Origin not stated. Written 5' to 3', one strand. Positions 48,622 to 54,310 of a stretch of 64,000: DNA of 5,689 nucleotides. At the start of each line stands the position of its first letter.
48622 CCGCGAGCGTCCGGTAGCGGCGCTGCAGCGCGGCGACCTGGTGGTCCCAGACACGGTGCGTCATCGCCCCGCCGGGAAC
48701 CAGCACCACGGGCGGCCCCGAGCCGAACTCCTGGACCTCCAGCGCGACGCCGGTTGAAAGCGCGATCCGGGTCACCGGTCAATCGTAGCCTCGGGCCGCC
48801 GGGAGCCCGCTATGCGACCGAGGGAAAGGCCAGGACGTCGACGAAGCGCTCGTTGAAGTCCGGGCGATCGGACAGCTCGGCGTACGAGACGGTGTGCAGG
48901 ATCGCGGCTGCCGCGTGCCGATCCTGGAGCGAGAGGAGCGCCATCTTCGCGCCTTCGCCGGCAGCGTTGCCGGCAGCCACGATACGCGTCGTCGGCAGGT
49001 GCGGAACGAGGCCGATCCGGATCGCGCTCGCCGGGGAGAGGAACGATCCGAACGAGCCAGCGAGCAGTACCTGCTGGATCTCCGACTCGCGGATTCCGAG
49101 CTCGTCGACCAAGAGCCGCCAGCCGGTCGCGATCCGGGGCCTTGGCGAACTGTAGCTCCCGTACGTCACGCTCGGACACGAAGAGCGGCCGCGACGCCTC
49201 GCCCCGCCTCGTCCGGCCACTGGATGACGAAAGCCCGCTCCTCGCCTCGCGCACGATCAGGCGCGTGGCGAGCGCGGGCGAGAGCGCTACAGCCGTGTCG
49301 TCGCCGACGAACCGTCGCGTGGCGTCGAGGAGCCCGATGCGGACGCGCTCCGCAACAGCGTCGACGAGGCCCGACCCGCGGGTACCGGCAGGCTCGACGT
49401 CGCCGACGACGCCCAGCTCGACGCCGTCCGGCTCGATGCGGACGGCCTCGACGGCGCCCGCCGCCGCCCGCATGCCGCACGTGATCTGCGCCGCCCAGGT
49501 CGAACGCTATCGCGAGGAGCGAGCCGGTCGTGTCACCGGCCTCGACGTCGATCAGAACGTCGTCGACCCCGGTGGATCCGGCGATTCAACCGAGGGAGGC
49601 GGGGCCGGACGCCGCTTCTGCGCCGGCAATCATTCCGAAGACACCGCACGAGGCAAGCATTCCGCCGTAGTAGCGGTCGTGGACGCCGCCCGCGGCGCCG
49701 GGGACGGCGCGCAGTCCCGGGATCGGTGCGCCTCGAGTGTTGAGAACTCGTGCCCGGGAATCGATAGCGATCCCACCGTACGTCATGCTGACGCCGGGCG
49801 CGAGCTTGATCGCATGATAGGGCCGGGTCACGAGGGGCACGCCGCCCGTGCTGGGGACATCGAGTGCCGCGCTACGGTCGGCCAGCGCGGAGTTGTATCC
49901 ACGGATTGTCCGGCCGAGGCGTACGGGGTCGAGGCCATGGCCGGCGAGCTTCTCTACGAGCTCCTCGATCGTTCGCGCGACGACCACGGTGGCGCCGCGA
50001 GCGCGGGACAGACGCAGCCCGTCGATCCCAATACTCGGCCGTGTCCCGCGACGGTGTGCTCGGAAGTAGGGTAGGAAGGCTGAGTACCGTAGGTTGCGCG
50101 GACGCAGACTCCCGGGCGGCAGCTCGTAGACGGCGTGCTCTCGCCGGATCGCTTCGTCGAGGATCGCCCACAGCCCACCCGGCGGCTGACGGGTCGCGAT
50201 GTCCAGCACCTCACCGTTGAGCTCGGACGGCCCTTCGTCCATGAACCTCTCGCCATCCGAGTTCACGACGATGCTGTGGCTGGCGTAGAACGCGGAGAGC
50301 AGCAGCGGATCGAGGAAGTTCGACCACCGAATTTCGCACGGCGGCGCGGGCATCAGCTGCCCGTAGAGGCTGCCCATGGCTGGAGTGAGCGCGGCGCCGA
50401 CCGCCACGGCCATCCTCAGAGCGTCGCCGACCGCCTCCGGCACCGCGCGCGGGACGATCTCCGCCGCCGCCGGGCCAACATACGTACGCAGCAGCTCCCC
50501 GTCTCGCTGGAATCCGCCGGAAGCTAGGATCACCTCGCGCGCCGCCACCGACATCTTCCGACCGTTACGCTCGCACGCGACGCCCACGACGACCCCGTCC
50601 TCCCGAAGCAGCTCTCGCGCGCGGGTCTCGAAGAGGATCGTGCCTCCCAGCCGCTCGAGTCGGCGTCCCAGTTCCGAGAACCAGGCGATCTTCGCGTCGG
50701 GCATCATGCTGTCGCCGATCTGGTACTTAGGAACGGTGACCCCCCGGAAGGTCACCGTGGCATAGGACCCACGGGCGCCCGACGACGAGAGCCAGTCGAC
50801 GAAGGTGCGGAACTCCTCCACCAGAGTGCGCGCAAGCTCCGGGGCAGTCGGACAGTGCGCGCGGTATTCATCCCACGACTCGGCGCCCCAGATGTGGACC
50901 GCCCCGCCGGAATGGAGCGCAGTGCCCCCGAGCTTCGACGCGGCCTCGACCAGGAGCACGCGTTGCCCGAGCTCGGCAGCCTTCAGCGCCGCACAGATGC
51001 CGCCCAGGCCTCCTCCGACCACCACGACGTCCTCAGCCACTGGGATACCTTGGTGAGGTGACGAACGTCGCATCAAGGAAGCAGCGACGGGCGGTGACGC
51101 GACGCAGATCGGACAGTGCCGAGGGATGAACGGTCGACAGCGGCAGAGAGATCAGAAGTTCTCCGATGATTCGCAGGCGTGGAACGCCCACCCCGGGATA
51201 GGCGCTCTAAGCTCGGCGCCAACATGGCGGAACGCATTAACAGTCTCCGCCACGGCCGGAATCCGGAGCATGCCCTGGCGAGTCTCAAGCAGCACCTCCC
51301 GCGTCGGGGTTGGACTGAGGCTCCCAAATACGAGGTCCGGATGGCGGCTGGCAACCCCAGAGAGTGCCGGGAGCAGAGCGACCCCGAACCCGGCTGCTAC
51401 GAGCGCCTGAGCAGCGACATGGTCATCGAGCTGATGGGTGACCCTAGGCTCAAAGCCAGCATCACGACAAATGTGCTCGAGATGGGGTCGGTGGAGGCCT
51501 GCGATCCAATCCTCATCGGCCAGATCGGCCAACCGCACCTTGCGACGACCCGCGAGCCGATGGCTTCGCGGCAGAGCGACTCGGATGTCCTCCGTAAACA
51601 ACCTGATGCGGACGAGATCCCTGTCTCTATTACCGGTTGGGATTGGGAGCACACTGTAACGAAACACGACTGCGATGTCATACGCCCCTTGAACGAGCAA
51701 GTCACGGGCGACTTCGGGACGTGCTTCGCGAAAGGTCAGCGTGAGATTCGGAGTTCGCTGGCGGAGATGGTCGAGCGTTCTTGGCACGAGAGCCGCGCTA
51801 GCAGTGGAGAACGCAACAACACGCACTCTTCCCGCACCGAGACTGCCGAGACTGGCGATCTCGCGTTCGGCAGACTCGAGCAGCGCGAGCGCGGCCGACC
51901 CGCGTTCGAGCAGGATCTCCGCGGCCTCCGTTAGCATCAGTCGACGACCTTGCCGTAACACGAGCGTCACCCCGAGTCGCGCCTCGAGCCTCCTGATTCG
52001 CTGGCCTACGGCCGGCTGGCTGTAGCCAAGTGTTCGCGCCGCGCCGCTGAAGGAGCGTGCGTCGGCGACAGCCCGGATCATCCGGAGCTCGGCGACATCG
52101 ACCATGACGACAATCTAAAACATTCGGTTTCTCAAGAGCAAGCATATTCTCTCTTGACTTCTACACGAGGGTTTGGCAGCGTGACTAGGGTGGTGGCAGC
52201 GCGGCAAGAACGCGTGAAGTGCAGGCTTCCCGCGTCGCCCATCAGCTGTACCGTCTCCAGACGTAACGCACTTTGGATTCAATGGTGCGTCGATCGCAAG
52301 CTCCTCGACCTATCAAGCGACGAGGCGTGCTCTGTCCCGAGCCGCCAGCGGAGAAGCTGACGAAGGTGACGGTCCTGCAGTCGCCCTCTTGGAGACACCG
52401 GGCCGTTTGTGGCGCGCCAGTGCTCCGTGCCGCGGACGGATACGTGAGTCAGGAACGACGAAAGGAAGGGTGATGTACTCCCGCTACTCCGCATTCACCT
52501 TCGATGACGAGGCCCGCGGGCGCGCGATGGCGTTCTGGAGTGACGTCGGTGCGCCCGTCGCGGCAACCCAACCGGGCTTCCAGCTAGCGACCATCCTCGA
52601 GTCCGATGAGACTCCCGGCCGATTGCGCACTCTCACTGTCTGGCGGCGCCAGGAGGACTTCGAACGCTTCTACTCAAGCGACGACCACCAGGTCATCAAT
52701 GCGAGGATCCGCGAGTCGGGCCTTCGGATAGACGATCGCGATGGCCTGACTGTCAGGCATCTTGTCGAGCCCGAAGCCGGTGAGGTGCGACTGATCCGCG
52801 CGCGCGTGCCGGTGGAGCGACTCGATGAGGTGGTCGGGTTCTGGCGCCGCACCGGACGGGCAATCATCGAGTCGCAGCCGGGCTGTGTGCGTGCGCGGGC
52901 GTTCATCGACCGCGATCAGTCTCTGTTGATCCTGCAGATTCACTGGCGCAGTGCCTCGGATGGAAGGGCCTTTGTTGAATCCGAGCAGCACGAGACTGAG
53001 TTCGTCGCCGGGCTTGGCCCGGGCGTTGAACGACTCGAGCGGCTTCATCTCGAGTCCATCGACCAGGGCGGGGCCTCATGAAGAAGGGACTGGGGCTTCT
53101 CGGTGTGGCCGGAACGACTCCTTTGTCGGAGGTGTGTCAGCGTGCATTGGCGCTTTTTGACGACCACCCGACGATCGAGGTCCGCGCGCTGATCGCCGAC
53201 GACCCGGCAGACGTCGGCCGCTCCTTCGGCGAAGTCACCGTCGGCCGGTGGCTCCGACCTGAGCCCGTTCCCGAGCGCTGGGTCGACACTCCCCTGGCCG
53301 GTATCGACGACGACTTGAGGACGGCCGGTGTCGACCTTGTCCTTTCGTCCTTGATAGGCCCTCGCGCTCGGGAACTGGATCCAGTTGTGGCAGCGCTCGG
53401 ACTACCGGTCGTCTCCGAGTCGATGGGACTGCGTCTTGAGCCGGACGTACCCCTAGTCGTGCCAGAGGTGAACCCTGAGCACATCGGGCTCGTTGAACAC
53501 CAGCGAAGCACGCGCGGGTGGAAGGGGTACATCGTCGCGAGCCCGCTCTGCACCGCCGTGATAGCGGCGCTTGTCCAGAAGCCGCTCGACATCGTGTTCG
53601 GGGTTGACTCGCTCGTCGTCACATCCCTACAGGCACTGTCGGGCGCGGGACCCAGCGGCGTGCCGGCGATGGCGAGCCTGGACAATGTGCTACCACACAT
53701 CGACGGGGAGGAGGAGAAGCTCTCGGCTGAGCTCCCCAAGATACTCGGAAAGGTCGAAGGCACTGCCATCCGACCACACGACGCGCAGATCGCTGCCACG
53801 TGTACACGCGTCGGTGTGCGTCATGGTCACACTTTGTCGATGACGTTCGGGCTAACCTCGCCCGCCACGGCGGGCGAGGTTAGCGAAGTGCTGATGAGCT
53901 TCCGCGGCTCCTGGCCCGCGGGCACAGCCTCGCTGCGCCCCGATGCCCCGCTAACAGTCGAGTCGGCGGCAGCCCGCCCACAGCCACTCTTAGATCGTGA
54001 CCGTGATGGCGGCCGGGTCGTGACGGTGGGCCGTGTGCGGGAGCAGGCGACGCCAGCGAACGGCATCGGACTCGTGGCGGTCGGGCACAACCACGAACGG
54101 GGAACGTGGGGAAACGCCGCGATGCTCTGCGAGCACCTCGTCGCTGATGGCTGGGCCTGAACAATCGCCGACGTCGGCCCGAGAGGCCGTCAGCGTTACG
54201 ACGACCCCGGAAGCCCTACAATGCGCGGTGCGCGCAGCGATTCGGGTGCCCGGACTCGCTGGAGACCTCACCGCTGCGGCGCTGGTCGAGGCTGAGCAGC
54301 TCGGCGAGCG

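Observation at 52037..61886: Two convergent operons driven by inverted copies of one LysR promoter/leader, each with its own insert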

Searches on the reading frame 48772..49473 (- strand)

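Call 8: search_protein_families(library=pfam, proteins=[window:48772-49473:-])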
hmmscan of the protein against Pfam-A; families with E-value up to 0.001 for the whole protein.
window:48772-49473:- (233 aa): 1 family
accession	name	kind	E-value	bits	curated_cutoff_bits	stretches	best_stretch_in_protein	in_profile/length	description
PF14574.11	RACo_C_ter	-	2.8e-10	40.1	27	1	1-112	42-145/261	C-terminal domain of RACo the ASKHA domain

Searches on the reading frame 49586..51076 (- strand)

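Call 8: search_protein_families(library=pfam, proteins=[window:49586-51076:-])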
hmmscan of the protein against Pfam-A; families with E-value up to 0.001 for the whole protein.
window:49586-51076:- (496 aa): 8 families
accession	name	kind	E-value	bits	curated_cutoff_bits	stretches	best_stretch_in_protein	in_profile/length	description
PF00890.30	FAD_binding_2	-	1.9e-47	162.9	20.4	1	16-470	1-408/414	FAD binding domain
PF12831.13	FAD_oxidored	-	7.7e-17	62.1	27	1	16-187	1-145/416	FAD dependent oxidoreductase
PF01266.30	DAO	-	9.7e-15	55.4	27.9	2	16-90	1-68/353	FAD dependent oxidoreductase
PF03486.20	HI0933_like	-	1e-09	38.7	50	1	16-188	2-164/244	HI0933-like protein Rossmann domain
PF07992.20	Pyr_redox_2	-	5.4e-07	29.8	26.1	1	16-191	2-112/291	Pyridine nucleotide-disulphide oxidoreductase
PF13450.12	NAD_binding_8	-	3.2e-06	27.8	21.9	1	19-54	1-36/68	NAD(P)-binding Rossmann-like domain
PF01134.28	GIDA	-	1.1e-05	25.1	22.1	0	16-44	1-29/391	Glucose inhibited division protein A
PF00732.25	GMC_oxred_N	-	0.00097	19.4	23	0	139-205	137-207/218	GMC oxidoreductase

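Call 54: search_protein_families(library=ncbifam, proteins=[window:49586-51076:-], max_evalue=0.00001)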
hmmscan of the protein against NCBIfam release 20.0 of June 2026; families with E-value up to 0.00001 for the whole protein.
window:49586-51076:- (496 aa): 39 families (the best 25 are shown)
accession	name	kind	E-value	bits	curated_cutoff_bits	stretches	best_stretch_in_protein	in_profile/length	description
NF006130.0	PRK08274.1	equivalog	2.5e-50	171.6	369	2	15-284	6-282/467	FAD-dependent tricarballylate dehydrogenase TcuA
NF009478.0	PRK12844.1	equivalog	1.4e-44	152.3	789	2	145-490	225-550/559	3-ketosteroid-delta-1-dehydrogenase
TIGR01813.1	flavo_cyto_c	subfamily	1.5e-37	129.4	285.45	2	78-281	79-275/444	flavocytochrome c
NF005882.1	PRK07843.1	equivalog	1e-34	119.9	788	2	134-485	206-544/547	3-oxosteroid 1-dehydrogenase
NF004789.0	PRK06134.1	subfamily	2.4e-34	118.9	747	2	129-489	216-568/581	FAD-dependent oxidoreductase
NF053717.1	VnlPnlRedVprA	equivalog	3.8e-32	111.7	600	2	81-281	87-284/481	vinyl phenol reductase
NF009477.0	PRK12843.1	equivalog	4.3e-32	111.3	758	2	136-464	227-541/578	FAD-dependent oxidoreductase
NF009473.0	PRK12835.1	subfamily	3e-30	105.2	837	3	150-283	233-361/585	FAD-binding protein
NF005064.0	PRK06481.1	equivalog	8.3e-28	97.3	542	2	364-489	375-500/506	flavocytochrome c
TIGR02485.1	CobZ_N-term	equivalog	3.5e-27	95.3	372.55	2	16-283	3-276/437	FAD-dependent tricarballylate dehydrogenase TcuA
NF009476.0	PRK12839.1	equivalog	4.8e-27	94.3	940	2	136-490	220-566/572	FAD-dependent oxidoreductase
NF009479.0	PRK12845.1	equivalog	6e-27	94.2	793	2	146-490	235-565/566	3-ketosteroid-delta-1-dehydrogenase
NF053676.1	4oxCHCAChcC1Cy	equivalog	1.6e-26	92.9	1000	3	368-478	407-513/528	4-oxocyclohexanecarboxylate 2-dehydrogenase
NF005510.0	PRK07121.1-3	subfamily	3.9e-25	88.6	481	2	135-310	185-343/492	FAD-binding protein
NF005509.0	PRK07121.1-2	subfamily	8e-25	87.4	630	1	361-490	392-523/527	FAD-binding protein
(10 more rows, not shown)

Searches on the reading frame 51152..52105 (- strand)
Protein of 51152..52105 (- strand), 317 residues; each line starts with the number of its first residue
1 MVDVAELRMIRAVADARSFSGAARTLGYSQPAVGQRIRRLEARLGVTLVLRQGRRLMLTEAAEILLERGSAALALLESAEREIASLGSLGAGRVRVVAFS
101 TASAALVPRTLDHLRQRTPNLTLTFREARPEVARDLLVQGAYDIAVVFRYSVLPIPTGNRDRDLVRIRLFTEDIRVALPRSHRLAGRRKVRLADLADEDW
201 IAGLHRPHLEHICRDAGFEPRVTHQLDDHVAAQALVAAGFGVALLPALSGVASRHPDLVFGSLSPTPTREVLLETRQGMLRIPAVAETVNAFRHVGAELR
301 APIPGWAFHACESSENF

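Call 7: search_protein_families(library=pfam, proteins=[window:51152-52105:-])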
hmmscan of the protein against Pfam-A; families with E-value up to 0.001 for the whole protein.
window:51152-52105:- (317 aa): 2 families
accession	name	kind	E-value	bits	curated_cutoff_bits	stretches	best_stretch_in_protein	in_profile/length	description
PF03466.25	LysR_substrate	-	2.1e-36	125.7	28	1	91-294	5-206/209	LysR substrate binding domain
PF00126.33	HTH_1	-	9.6e-20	70.7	26.6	1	6-63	3-60/60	Bacterial regulatory helix-turn-helix protein, lysR family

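Call 27: find_encoding_contigs(protein=window:51152-52105:-, flank=10000, max_places=8)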
Protein window:51152-52105:- (317 aa): 1 contig read that carries it; 1 place shown.
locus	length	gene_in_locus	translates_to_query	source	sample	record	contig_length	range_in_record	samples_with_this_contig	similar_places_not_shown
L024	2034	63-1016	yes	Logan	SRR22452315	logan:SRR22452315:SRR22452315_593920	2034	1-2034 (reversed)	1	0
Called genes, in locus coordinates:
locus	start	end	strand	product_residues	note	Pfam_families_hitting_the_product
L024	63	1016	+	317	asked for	PF00126:HTH_1, PF03466:LysR_substrate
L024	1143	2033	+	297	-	?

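Call 54: search_protein_families(library=ncbifam, proteins=[window:51152-52105:-], max_evalue=0.00001)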
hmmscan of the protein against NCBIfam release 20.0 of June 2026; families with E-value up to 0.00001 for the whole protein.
window:51152-52105:- (317 aa): 51 families (the best 25 are shown)
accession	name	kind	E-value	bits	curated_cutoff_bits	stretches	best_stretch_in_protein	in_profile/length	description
NF053705.1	TransRegGltCGpos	equivalog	3.5e-38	131.5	350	1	7-249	6-245/300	glutamate biosynthesis transcriptional regulator GltC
NF008416.0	PRK11242.1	equivalog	4.6e-36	124.7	277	1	7-293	6-288/300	transcriptional regulator CynR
NF007439.0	PRK09986.1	equivalog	4.8e-33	114.8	290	1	5-264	10-267/296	LysR family transcriptional regulator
NF047520.1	trans_act_CidR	equivalog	1.9e-30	106.1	415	1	3-247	2-242/292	cidABC operon transcriptional activator CidR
TIGR03339.1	phn_lysR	subfamily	1.1e-27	97.1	341.1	1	6-258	1-244/279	aminoethylphosphonate catabolism associated LysR family transcriptional regulator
NF045775.1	acetoin_reg_AlsR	exception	1.3e-26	93.8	430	1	6-247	5-244/290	acetoin biosynthesis transcriptional regulator AlsR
NF008361.0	PRK11151.1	equivalog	4.5e-24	85.2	329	1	4-279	3-276/305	DNA-binding transcriptional regulator OxyR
NF007385.0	PRK09906.1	equivalog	2e-22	79.7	356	1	6-248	5-244/296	DNA-binding transcriptional regulator HcaR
NF040786.1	LysR_Sec_metab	equivalog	4.8e-22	78.3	250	1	6-201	5-194/298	selenium metabolism-associated LysR family transcriptional regulator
TIGR02424.1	TF_pcaQ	equivalog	2.4e-21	75.9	303.8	1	7-197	8-192/300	pca operon transcription factor PcaQ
NF008722.0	PRK11716.1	equivalog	1.3e-20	73.6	246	1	3-248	2-244/293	HTH-type transcriptional activator IlvY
NF008239.0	PRK11013.1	equivalog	2.7e-19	69.3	288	1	4-263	6-261/309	LysR family transcriptional regulator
TIGR03418.1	chol_sulf_TF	equivalog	4.7e-19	68.5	324.8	1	3-148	2-142/291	choline sulfate utilization transcriptional regulator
NF045990.1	TransRegCbbRRhodb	equivalog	1.3e-18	67.1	450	1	4-202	8-199/304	LysR family regulator CbbR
NF047711.1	PutUtilRegPtrR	equivalog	4.4e-17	62.1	400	1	3-247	2-236/283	putrescine utilization regulator PtrR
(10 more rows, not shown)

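Call 61: find_homologous_proteins(query=window:51152-52105:-, max_evalue=1e-70)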
Query window:51152-52105:- (317 aa): 2 proteins with E <= 1e-70 among 8000 candidates.
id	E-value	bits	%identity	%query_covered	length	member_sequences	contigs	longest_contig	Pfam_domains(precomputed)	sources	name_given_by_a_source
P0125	5.5e-198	674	100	100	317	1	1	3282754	PF00126.34,PF03466.26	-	-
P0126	1.8e-153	528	77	99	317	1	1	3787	PF00126.34,PF03466.26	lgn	-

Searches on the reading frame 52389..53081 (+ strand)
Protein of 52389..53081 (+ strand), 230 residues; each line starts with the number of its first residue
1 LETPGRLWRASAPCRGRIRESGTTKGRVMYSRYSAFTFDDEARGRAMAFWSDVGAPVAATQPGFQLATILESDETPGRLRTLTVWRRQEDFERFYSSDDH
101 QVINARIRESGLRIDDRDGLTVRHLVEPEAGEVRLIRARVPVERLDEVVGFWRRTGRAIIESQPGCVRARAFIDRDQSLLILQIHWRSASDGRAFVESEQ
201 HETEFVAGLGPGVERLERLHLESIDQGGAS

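Call 7: search_protein_families(library=pfam, proteins=[window:52389-53081:+])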
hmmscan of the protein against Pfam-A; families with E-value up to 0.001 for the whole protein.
window:52389-53081:+ (230 aa): 1 family
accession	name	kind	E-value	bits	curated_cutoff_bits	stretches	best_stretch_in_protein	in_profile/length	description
PF03992.22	ABM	-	8.3e-14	52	23.1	2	36-105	8-77/78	Antibiotic biosynthesis monooxygenase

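Call 14: find_related_loci(query=window:52473-53081:+, collection=genome_contigs, flank=10000)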
Query window:52473-53081:+ (202 aa) in genome_contigs; peptide patterns used: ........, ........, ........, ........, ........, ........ (x = any residue, [..] = any of these).
114 stretches matched a pattern, but none encodes a relative of the query by tblastn (E <= 1e-3).

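Call 15: find_homologous_proteins(query=window:52473-53081:+)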
Query window:52473-53081:+ (202 aa): 4 proteins with E <= 0.001 among 676 candidates.
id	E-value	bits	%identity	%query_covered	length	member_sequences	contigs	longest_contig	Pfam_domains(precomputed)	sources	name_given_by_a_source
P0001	1.4e-128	444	100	100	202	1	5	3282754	PF03992.23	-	-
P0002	3.8e-95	335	74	100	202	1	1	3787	PF03992.23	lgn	-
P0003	2.0e-40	157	38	97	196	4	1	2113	PF03992.23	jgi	jgi:heme-degrading monooxygenase HmoA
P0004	1.5e-39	154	44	97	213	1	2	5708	PF03992.23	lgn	-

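Call 16: find_encoding_contigs(protein=P0002, flank=10000)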
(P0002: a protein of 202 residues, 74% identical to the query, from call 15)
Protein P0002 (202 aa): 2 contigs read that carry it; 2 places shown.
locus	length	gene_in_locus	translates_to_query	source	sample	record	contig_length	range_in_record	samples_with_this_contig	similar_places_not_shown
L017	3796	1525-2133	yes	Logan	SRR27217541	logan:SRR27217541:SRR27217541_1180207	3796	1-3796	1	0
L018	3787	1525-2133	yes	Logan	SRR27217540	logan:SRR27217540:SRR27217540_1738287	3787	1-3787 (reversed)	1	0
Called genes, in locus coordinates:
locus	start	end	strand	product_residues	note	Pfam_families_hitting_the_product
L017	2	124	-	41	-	?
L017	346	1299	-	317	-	PF00126:HTH_1, PF03466:LysR_substrate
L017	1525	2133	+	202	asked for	PF03992:ABM (faint)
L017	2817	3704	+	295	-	PF07920:DUF1684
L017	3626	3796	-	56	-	?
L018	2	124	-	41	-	?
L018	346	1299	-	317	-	PF00126:HTH_1, PF03466:LysR_substrate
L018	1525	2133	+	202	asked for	PF03992:ABM (faint)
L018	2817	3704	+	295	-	PF07920:DUF1684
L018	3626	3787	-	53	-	?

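Call 17: find_encoding_contigs(protein=P0004, flank=10000)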
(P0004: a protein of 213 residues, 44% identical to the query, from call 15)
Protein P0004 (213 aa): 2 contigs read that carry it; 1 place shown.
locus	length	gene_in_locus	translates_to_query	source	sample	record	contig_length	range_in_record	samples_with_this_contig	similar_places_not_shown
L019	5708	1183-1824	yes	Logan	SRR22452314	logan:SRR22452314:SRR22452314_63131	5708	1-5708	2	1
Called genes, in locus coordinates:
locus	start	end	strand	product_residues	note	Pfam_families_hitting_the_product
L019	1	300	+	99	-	?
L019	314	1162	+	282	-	PF00528:BPD_transp_1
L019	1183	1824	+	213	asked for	PF03992:ABM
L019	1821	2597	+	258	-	PF00392:GntR, PF07729:FCD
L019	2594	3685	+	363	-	PF01118:Semialdhyde_dh, PF02774:Semialdhyde_dhC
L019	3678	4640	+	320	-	PF02615:Ldh_2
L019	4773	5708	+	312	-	?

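Call 18: find_encoding_contigs(protein=P0001, flank=10000)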
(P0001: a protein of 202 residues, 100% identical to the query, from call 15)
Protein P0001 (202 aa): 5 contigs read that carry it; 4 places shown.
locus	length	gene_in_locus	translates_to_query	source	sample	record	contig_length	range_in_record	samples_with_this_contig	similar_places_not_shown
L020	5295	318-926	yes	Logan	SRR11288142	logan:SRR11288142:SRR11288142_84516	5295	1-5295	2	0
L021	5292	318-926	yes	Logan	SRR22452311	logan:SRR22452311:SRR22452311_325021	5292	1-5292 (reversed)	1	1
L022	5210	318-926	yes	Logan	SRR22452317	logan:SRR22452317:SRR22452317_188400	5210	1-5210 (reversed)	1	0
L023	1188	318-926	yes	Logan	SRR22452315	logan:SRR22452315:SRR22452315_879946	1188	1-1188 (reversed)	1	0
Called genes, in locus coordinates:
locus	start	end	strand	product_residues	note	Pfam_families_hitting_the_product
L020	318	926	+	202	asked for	PF03992:ABM (weak)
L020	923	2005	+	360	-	PF01118:Semialdhyde_dh, PF02774:Semialdhyde_dhC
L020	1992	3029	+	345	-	PF02615:Ldh_2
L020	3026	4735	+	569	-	PF00266:Aminotran_5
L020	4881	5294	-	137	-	?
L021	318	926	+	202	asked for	PF03992:ABM (weak)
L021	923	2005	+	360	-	PF01118:Semialdhyde_dh, PF02774:Semialdhyde_dhC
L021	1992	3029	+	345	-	PF02615:Ldh_2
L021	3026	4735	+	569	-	PF00266:Aminotran_5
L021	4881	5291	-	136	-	?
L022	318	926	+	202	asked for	PF03992:ABM (weak)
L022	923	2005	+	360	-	PF01118:Semialdhyde_dh, PF02774:Semialdhyde_dhC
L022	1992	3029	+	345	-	PF02615:Ldh_2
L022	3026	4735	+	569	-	PF00266:Aminotran_5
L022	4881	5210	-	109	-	?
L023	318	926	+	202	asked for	PF03992:ABM (weak)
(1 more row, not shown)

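Call 54: search_protein_families(library=ncbifam, proteins=[window:52473-53081:+], max_evalue=0.00001)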
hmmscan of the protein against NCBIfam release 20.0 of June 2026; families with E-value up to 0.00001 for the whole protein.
window:52473-53081:+ (202 aa): 0 families

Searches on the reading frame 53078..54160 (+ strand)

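Call 7: search_protein_families(library=pfam, proteins=[window:53078-54160:+])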
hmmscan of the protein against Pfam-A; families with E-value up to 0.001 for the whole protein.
window:53078-54160:+ (360 aa): 2 families
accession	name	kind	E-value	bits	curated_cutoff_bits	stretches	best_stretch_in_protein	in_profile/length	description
PF02774.23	Semialdhyde_dhC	-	4.4e-26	92.6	26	1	169-338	3-181/184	Semialdehyde dehydrogenase, dimerisation domain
PF01118.30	Semialdhyde_dh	-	2.5e-11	44.5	26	1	19-136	11-118/121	Semialdehyde dehydrogenase, NAD binding domain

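Call 54: search_protein_families(library=ncbifam, proteins=[window:53078-54160:+], max_evalue=0.00001)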
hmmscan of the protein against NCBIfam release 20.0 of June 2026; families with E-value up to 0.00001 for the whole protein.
window:53078-54160:+ (360 aa): 7 families
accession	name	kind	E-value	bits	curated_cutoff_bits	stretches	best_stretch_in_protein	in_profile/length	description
NF006416.0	PRK08664.1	subfamily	2.9e-85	286.5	232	1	8-359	9-348/350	aspartate-semialdehyde dehydrogenase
TIGR00978.1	asd_EA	equivalog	5.2e-80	269.1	301.2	1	7-352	5-338/342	aspartate-semialdehyde dehydrogenase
NF011456.0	PRK14874.1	equivalog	7.7e-31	107.3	223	2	81-199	63-172/346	aspartate-semialdehyde dehydrogenase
TIGR01296.1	asd_B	equivalog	2.2e-25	89.5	324.2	2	83-198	60-167/339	aspartate-semialdehyde dehydrogenase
NF005229.0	PRK06728.1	equivalog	7.6e-18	64.5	628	2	83-213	67-184/347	aspartate-semialdehyde dehydrogenase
NF004224.0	PRK05671.1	equivalog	4.4e-07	29.7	284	0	105-199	87-172/336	aspartate-semialdehyde dehydrogenase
NF005957.0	PRK08040.1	equivalog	1.7e-06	27.7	273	0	108-201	90-175/336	aspartate-semialdehyde dehydrogenase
